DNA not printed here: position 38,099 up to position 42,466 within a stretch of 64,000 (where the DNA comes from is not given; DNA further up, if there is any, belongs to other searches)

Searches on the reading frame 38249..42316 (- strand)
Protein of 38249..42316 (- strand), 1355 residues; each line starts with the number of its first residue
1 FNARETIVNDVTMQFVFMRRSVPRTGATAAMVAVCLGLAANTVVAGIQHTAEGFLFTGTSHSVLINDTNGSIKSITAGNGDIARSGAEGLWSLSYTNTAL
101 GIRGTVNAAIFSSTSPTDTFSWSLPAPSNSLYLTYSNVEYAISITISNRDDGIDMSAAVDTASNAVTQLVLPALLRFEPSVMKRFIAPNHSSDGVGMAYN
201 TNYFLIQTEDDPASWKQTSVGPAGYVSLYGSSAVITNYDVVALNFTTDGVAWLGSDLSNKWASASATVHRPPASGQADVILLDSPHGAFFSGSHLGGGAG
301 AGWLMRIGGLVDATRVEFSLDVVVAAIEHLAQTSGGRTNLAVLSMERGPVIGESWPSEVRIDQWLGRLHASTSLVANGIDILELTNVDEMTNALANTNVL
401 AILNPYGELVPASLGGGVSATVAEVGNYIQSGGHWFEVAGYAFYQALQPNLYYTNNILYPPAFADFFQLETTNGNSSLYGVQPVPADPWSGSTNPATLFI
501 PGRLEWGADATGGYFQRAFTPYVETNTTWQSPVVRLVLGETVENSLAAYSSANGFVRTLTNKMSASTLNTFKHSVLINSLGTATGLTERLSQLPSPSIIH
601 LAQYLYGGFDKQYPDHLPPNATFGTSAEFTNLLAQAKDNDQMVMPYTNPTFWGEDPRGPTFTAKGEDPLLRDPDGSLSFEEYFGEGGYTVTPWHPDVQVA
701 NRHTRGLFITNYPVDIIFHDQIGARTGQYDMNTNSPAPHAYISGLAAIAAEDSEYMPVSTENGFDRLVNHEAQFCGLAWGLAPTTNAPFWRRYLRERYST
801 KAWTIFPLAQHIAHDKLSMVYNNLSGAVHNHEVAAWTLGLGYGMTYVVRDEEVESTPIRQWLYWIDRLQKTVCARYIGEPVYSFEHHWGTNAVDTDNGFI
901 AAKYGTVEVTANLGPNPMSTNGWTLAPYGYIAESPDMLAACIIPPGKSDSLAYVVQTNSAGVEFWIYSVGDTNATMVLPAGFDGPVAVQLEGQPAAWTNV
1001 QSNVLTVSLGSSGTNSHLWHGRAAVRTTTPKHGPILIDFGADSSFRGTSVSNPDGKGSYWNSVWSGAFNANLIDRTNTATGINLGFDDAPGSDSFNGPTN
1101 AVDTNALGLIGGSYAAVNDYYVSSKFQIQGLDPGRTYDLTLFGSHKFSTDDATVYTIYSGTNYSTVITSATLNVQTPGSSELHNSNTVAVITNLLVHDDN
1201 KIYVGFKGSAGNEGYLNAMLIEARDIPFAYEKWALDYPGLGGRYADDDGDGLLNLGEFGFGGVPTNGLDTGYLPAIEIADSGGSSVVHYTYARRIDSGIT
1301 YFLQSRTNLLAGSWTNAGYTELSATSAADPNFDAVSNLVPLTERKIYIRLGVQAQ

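Call 7: search_protein_families(library=pfam, proteins=[window:38249-42316:-], max_evalue=0.1)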
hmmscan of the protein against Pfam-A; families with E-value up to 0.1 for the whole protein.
window:38249-42316:- (1355 aa): 1 family
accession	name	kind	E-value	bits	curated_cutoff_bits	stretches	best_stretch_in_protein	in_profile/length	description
PF19773.5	DUF6259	-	1.2e-07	31.6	28.7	1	584-725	65-205/300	Domain of unknown function (DUF6259)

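Call 18: search_protein_families(library=ncbifam, proteins=[window:38249-42316:-], max_evalue=0.1)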
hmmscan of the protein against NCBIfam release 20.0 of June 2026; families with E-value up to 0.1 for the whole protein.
window:38249-42316:- (1355 aa): 0 families
